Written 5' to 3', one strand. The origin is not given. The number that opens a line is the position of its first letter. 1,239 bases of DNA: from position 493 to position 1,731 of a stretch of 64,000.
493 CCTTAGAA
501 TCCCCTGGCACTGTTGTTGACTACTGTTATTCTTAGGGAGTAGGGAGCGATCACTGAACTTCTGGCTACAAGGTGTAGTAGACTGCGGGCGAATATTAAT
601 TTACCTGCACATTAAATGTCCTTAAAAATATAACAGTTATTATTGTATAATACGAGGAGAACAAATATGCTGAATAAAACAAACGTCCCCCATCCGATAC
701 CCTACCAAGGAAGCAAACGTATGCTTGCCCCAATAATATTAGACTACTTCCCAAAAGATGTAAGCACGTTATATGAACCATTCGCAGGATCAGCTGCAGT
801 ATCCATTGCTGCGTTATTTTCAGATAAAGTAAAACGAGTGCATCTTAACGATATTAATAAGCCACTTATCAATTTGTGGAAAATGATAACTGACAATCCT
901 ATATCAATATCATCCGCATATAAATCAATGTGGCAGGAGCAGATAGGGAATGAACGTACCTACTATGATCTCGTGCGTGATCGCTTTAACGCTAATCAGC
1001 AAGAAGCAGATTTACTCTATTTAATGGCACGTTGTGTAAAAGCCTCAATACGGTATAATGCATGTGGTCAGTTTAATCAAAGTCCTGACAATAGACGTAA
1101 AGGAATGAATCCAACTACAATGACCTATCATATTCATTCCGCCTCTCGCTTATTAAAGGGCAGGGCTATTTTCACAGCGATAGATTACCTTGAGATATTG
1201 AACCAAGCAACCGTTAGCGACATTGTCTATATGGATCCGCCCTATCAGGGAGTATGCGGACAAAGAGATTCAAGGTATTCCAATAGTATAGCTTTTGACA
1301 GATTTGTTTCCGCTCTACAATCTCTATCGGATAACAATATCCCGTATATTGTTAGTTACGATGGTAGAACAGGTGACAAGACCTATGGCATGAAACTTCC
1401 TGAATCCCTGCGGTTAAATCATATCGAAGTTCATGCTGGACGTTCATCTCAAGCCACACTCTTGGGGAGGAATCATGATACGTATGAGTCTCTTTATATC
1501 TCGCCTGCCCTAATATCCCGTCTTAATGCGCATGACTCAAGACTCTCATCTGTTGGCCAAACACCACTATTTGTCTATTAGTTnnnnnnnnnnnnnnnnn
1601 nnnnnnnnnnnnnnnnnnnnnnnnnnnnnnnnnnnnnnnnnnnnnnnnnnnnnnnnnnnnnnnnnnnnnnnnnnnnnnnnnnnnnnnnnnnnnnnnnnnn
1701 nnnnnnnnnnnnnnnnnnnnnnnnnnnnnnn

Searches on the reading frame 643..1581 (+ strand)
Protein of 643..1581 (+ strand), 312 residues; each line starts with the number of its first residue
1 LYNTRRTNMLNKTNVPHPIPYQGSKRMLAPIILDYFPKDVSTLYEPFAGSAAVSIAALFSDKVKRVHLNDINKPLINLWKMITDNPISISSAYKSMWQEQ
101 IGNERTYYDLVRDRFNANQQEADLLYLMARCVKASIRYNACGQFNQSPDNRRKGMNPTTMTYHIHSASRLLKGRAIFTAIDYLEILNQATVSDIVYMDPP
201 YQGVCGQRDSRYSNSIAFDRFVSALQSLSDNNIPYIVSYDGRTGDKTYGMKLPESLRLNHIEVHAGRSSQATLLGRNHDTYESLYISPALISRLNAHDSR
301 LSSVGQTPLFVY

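Call 92: search_protein_families(library=pfam, proteins=[window:643-1581:+], max_evalue=0.01)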
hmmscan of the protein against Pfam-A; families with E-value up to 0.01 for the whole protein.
window:643-1581:+ (312 aa): 2 families
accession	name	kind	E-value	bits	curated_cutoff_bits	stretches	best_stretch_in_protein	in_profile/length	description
PF02086.21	MethyltransfD12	-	1e-36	127.4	22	1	21-258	1-242/253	D12 class N6 adenine-specific DNA methyltransferase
PF03602.21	Cons_hypoth95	-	0.0022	18.1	24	0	186-203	108-125/182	Conserved hypothetical protein 95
